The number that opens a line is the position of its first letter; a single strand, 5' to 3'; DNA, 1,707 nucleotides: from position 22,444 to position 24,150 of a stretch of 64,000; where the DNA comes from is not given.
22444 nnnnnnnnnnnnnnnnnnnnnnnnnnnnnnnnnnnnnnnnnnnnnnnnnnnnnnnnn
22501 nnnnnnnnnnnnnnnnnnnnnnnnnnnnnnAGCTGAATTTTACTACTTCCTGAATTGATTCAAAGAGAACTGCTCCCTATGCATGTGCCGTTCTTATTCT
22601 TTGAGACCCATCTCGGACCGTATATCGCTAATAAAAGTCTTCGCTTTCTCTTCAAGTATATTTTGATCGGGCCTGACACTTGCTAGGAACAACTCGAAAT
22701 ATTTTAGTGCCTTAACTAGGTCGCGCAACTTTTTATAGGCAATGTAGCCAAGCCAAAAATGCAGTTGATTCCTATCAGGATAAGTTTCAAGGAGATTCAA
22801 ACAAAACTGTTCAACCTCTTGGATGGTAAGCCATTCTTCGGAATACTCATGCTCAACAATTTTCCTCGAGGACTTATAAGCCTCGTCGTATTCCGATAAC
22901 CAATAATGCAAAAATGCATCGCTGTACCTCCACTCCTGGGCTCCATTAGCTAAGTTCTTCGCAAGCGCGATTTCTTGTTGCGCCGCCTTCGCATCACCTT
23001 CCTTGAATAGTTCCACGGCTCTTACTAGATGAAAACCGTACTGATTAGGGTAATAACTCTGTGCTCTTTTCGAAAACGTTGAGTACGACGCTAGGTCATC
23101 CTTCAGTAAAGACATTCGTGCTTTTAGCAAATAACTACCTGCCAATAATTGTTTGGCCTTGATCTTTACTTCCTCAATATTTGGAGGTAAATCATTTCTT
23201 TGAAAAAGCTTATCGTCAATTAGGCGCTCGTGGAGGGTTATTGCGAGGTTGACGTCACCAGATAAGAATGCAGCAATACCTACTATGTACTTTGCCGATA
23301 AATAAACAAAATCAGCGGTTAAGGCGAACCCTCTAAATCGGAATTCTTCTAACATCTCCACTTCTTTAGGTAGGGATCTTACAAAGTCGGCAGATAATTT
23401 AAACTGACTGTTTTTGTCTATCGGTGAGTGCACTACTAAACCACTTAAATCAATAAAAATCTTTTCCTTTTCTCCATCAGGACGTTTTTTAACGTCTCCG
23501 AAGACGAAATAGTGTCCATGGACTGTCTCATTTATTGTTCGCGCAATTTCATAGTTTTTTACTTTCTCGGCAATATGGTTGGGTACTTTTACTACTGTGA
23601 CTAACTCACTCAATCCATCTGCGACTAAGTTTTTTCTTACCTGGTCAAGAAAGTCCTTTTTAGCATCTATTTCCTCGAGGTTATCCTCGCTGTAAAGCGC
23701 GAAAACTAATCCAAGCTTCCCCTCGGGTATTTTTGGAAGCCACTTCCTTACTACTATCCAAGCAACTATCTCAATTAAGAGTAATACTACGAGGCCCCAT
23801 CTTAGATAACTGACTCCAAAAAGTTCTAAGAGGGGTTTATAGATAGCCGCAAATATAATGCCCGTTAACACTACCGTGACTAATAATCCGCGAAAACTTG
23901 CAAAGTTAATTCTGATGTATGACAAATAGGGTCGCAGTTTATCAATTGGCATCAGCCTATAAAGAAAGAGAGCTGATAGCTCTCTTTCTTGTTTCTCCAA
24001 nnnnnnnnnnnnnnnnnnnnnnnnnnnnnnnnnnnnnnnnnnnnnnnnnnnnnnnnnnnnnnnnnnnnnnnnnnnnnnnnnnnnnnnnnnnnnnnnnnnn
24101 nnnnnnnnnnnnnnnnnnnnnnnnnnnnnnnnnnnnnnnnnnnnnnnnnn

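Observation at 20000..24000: AT-richer gene island abutting dnaK, encoding a TM-plus-TPR-like 468-aa protein and several small unknown proteins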

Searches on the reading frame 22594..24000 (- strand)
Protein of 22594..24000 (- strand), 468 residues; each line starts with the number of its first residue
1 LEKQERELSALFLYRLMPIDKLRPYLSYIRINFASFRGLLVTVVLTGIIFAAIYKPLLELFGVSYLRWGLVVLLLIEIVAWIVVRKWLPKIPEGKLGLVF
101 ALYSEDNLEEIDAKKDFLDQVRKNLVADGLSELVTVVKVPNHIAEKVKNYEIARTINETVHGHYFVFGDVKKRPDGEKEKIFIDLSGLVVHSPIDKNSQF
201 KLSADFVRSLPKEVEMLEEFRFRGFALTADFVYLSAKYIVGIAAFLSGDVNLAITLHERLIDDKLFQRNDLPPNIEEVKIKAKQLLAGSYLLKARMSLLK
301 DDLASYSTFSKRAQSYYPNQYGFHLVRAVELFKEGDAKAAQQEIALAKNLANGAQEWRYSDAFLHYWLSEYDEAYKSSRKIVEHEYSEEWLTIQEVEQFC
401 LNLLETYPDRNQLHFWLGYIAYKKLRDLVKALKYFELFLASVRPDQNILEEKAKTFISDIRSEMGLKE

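Call 3: search_protein_families(library=pfam, proteins=[window:22594-24000:-], max_evalue=0.1)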
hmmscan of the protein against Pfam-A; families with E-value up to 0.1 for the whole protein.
window:22594-24000:- (468 aa): 1 family
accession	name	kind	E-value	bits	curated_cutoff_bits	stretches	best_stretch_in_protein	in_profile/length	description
PF13432.12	TPR_16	-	0.0073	17.2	32.7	0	402-439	22-58/65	Tetratricopeptide repeat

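Call 4: search_protein_families(library=padloc, proteins=[window:22594-24000:-], max_evalue=1)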
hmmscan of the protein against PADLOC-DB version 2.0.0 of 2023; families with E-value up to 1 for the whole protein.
window:22594-24000:- (468 aa): 0 families

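Call 8: find_homologous_proteins(query=window:22594-24000:-)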
Query window:22594-24000:- (468 aa): 30 proteins with E <= 0.001 among 8000 candidates.
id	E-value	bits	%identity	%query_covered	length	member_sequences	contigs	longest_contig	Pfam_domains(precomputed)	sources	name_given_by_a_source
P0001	3.9e-296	1000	100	97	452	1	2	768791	-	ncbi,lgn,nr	ncbi:MAG: hypothetical protein HZB70_01985 [Candidatus Berkelbacteria bacterium]|nr:MAG: hypothetica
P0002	2.1e-116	408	44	96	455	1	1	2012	-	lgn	-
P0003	2.2e-85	305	39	94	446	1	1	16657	-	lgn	-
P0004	1.5e-81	293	37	95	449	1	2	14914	-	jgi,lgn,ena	-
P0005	2.2e-73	266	37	85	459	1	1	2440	PF14559.13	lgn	-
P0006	2.2e-73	266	36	85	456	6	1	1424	-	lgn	-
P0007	7.5e-72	261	37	84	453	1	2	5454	-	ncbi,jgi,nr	ncbi:MAG: hypothetical protein HQ536_03785 [Parcubacteria group bacterium]|nr:hypothetical protein [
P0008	1.7e-71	260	34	92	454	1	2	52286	-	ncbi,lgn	-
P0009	5.9e-71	258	36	87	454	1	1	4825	-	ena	-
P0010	7.0e-71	258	35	85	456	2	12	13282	-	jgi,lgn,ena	-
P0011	7.1e-71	258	35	85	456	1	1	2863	-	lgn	-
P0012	2.2e-70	256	34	92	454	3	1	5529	-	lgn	-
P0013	4.6e-70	255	36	85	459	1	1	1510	-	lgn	-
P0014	6.1e-70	255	36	85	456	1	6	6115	-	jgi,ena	-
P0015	8.8e-70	254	36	85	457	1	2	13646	-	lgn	-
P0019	2.7e-68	249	34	85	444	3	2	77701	-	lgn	-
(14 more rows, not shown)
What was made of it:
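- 30 close homologs of about 450 aa (call 8).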

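Call 10: find_encoding_contigs(protein=P0008, flank=8000, max_places=2)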
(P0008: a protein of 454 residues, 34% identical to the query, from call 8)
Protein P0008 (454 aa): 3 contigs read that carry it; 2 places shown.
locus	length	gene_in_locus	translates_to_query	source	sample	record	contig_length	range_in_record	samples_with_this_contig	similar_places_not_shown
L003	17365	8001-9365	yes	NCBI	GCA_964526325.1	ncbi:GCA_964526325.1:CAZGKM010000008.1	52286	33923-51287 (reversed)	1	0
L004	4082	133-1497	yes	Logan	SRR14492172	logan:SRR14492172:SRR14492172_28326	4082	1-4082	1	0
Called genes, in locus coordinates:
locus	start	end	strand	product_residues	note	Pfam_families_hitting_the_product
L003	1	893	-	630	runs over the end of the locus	?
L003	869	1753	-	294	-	PF01149:Fapy_DNA_glyco, PF06831:H2TH, PF06827:zf-FPG_IleRS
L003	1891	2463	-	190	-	PF06130:PTAC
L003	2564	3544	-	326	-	PF00294:PfkB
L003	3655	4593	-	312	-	PF00483:NTP_transferase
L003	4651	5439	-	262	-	PF00535:Glycos_transf_2, PF10111:Glyco_tranf_2_2 (weak), PF13641:Glyco_tranf_2_3, PF13712:Glyco_tranf_2_5 (faint), PF13632:Glyco_trans_2_3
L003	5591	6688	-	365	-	PF00535:Glycos_transf_2, PF13641:Glyco_tranf_2_3, PF13632:Glyco_trans_2_3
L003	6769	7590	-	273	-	PF02899:Phage_int_SAM_1 (weak), PF13495:Phage_int_SAM_4, PF00589:Phage_integrase, PF22823:MrpR_C_cat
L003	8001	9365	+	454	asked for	-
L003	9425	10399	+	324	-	PF00145:DNA_methylase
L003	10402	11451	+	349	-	-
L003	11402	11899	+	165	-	PF03852:Vsr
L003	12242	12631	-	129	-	-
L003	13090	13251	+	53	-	-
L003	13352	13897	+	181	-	-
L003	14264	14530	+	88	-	PF02656:DUF202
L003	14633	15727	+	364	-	PF01820:Dala_Dala_lig_N, PF01071:GARS_A (weak), PF02222:ATP-grasp, PF02786:CPSase_L_D2, PF07478:Dala_Dala_lig_C, PF02655:ATP-grasp_3 (weak), PF13535:ATP-grasp_4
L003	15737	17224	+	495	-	PF01564:Spermine_synth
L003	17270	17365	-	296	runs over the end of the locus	PF00535:Glycos_transf_2, PF10111:Glyco_tranf_2_2 (weak), PF13641:Glyco_tranf_2_3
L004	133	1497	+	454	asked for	-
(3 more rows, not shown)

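Call 11: find_encoding_contigs(protein=P0019, flank=8000, max_places=2)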
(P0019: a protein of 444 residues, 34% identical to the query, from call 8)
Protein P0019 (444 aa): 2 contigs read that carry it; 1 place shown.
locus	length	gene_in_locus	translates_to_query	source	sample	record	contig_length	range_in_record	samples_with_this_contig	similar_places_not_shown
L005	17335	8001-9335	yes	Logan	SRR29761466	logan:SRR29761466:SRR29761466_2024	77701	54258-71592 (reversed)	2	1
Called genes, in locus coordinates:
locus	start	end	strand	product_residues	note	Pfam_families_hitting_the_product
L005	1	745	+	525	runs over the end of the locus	PF00239:Resolvase, PF07508:Recombinase, PF13408:Zn_ribbon_recom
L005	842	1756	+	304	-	PF00398:RrnaAD, PF13649:Methyltransf_25 (faint)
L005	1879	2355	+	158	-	-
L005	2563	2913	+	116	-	PF00903:Glyoxalase, PF12681:Glyoxalase_2 (faint)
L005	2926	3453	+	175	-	PF03551:PadR, PF13601:HTH_34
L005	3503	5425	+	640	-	PF00009:GTP_EFTU, PF01926:MMR_HSR1 (weak), PF22042:EF-G_D2 (weak), PF14492:EFG_III, PF03764:EFG_IV, PF00679:EFG_C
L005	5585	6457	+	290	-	PF02384:N6_Mtase, PF07669:Eco57I (weak)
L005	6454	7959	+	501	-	PF01420:Methylase_S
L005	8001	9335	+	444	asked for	-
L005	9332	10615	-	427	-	PF00239:Resolvase, PF07508:Recombinase, PF13408:Zn_ribbon_recom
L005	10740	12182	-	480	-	PF00270:DEAD (weak), PF04851:ResIII (weak), PF17289:Terminase_6C (weak)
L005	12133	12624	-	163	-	-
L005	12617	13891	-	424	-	PF01555:N6_N4_Mtase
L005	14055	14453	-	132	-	-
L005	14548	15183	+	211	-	PF00717:Peptidase_S24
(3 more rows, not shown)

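Call 12: find_encoding_contigs(protein=P0003, flank=8000, max_places=2)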
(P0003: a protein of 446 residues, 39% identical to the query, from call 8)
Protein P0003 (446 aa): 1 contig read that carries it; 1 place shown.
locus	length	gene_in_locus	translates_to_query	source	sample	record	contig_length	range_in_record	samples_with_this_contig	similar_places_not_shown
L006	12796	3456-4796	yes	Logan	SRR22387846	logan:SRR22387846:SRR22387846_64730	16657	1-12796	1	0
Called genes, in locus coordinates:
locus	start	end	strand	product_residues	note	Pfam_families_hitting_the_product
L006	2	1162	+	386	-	?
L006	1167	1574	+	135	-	-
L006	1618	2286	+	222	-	-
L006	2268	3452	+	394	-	PF01420:Methylase_S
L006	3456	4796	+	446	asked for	-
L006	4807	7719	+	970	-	PF04313:HSDR_N, PF00270:DEAD (faint), PF04851:ResIII, PF18766:SWI2_SNF2, PF00271:Helicase_C (faint), PF22679:T1R_D3-like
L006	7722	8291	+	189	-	PF01863:YgjP-like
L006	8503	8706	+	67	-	PF12728:HTH_17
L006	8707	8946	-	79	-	-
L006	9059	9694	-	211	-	-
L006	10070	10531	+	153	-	PF12869:tRNA_anti-like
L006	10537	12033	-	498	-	-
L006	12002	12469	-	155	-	-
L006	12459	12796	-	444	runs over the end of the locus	PF02195:ParB_N, PF01555:N6_N4_Mtase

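Call 13: find_encoding_contigs(protein=P0004, flank=8000, max_places=2)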
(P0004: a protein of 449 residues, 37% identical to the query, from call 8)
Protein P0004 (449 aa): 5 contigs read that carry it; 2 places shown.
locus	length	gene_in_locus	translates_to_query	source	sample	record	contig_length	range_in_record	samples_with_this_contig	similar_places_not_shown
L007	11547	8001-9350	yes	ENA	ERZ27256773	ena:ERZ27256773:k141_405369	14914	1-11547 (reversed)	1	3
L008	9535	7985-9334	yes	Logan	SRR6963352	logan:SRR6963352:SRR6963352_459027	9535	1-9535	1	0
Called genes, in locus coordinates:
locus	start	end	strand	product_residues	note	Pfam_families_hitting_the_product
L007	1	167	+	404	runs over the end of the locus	PF01590:GAF, PF13185:GAF_2, PF13487:HD_5, PF01966:HD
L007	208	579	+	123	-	PF00072:Response_reg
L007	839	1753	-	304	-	PF13676:TIR_2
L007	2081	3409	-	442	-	PF02534:T4SS-DNA_transf (faint), PF01935:DUF87 (weak), PF10412:TrwB_AAD_bind, PF13401:AAA_22 (faint), PF12696:TraG-D_C (weak)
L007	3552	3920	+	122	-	-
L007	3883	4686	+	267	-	PF12705:PDDEXK_1, PF01930:Cas_Cas4 (weak)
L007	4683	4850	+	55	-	-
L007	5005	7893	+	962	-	PF02463:SMC_N (weak)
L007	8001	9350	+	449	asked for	-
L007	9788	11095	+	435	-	PF13676:TIR_2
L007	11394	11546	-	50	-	?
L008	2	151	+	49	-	?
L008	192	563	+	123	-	PF00072:Response_reg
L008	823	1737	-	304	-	PF13676:TIR_2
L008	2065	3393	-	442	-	PF02534:T4SS-DNA_transf (faint), PF01935:DUF87 (weak), PF10412:TrwB_AAD_bind, PF13401:AAA_22 (faint), PF12696:TraG-D_C (weak)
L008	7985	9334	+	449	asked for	-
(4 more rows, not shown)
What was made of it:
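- Four of four initial look-ups were in R-M or defence settings, including hsdS-X-hsdR-YgjP (calls 10-13).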

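Call 18: search_solved_structures(query=A1, max_evalue=1)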
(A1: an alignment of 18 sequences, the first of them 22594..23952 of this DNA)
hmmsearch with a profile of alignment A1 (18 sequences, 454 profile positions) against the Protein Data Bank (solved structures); distinct sequences matched with E-value up to 1: 6.
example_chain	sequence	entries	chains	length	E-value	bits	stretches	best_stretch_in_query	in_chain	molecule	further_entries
3p0u_A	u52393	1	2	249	0.031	16.3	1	248-340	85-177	Nuclear receptor subfamily 2 group C member 2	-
7xva_A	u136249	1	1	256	0.051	15.6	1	248-339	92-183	Nuclear receptor subfamily 2 group C member 2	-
3fwv_A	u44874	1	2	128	0.31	13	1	318-368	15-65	Hsc70/Hsp90-organizing protein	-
3esk_A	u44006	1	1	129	0.52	12.3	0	318-369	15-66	Stress-induced-phosphoprotein 1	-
2nc9_A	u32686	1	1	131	0.53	12.2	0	318-369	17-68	Stress-induced-phosphoprotein 1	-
1elr_A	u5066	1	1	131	0.57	12.1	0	318-369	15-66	TPR2A-DOMAIN OF HOP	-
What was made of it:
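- On Hsp70/Hsp90 TPR co-chaperones (Hop, CHIP, Tom70 type): The profile hit to Hop TPR2A has E = 0.3-0.6 (call 18).
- The sequence-profile hit to Hop TPR2A is not significant (E = 0.3-0.6, call 18).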

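Call 30: predict_structure(alignment_id=A1)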
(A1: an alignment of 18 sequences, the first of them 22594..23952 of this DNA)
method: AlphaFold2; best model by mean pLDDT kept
length: 452 residues; sequences in the alignment: 18
mean_pLDDT: 84.8   pTM: 0.71
mean pLDDT of the five models: 84.8, 83.9, 82.4, 81.9, 77.3
residues with pLDDT >= 90: 157; 70-90: 253; 50-70: 31; < 50: 11
segments of 3 or more residues with pLDDT < 50: 198-208
pLDDT, mean of each block of 10 residues (from residue 1): 64 71 84 85 85 88 83 82 86 80 88 85 87 85 86 74 68 74 80 62 43 81 86 88 88 81 89 91 87 92 88 91 96 87 95 95 89 88 94 95 96 98 94 96 94 63
secondary structure, 60 per line:
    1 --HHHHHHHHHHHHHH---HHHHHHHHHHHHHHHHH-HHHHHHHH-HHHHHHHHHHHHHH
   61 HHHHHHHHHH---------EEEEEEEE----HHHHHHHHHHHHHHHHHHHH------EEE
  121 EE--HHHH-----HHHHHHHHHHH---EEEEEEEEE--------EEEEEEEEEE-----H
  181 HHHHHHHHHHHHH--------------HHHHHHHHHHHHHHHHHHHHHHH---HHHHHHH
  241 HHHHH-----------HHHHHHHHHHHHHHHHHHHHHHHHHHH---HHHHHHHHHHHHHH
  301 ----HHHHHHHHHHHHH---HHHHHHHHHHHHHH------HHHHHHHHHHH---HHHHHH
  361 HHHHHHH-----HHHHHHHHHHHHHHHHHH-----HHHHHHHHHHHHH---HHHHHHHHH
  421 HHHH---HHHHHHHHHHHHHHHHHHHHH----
elements in order: H3-16 H20-36 H38-45 H47-70 E80-87 H92-111 E118-122 H125-128 H134-144 E148-156 E165-174 H180-193 H208-230 H234-245 H257-283 H287-300 H305-317 H321-334 H341-351 H355-367 H373-390 H396-408 H412-424 H428-448

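Call 40: find_related_loci(query=A1, collection=metagenome_contigs, flank=8000)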
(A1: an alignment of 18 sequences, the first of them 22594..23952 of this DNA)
Query A1 (452 aa) in metagenome_contigs; peptide patterns used: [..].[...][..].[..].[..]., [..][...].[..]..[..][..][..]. (x = any residue, [..] = any of these).
138 stretches matched a pattern; 22 encode a relative of the query (tblastn E <= 1e-3); 22 distinct loci.
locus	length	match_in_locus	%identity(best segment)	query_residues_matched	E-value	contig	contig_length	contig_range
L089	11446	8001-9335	37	9-451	4e-88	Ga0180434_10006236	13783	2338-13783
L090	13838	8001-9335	34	9-451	5e-82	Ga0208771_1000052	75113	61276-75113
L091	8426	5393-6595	35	56-451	1e-76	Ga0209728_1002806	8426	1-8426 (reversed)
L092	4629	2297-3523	36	42-450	3e-76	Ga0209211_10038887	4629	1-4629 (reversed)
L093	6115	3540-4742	36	56-451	2e-76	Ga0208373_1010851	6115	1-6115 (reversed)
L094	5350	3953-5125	37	65-450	2e-76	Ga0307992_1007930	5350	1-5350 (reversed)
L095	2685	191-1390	36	56-450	1e-76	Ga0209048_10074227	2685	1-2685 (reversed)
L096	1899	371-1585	35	56-451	2e-76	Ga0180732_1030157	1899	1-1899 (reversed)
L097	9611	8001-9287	34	28-452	8e-73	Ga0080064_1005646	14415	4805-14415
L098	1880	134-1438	33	23-450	4e-76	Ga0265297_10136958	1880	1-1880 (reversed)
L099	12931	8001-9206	34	56-452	4e-72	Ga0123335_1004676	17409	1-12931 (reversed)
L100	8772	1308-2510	34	56-451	8e-71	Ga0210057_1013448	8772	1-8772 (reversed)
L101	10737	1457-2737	33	21-442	2e-70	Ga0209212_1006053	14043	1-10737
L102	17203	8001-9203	32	55-450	4e-70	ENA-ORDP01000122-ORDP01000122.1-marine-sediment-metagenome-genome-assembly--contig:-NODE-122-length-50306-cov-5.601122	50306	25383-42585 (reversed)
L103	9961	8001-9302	33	25-450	3e-68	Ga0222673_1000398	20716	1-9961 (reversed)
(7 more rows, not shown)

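Call 41: find_related_loci(query=A1, collection=viral_contigs, flank=8000)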
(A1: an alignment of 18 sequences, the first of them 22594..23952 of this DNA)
Query A1 (452 aa) in viral_contigs; peptide patterns used: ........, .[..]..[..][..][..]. (x = any residue, [..] = any of these).
63 stretches matched a pattern, but none encodes a relative of the query by tblastn (E <= 1e-3).

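Call 45: search_protein_families(library=pfam, alignment_id=A2, max_evalue=0.00001)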
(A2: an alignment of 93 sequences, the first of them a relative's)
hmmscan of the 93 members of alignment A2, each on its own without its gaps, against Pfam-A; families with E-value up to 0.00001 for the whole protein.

A. member 1, L003:5591-6721:- (376 aa): 3 families
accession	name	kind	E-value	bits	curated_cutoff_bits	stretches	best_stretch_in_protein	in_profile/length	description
PF00535.33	Glycos_transf_2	-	1.2e-13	51.7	23.3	1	19-171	2-157/168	Glycosyl transferase family 2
PF13641.12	Glyco_tranf_2_3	-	1.9e-11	44.9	27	1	22-255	8-218/230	Glycosyltransferase like family 2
PF13632.12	Glyco_trans_2_3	-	1.8e-09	38.1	27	1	101-295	1-179/198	Glycosyl transferase family group 2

B. families by the number of members that match (of 93 scanned): 74 families (the first 25 are shown)
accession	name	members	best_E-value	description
PF01420.25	Methylase_S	9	1.8e-54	Type I restriction modification DNA specificity domain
PF04851.21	ResIII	8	4.1e-46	Type III restriction enzyme, res subunit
PF02384.22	N6_Mtase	6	2.2e-102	N-6 DNA Methylase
PF18766.7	SWI2_SNF2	6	1e-77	SWI2/SNF2 ATPase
PF04313.20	HSDR_N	6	4e-46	Type I restriction enzyme R protein N terminus (HSDR_N)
PF07669.17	Eco57I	6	4.3e-21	Eco57I restriction-modification methylase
PF00270.35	DEAD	5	5.2e-12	DEAD/DEAH box helicase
PF01555.25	N6_N4_Mtase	4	7.9e-62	DNA methylase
PF22679.2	T1R_D3-like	4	1.1e-24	Type I restriction enzyme subunit R domain 3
PF20582.4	UPF0758_N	3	3.1e-26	UPF0758 N-terminal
PF12161.14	HsdM_N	3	1e-23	HsdM N-terminal domain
PF00239.26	Resolvase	3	9.6e-22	Resolvase, N terminal domain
PF07508.19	Recombinase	3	6.1e-14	Recombinase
PF13408.12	Zn_ribbon_recom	3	5.5e-08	Recombinase zinc beta ribbon domain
PF01170.24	UPF0020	3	4.9e-07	RMKL-like, methyltransferase domain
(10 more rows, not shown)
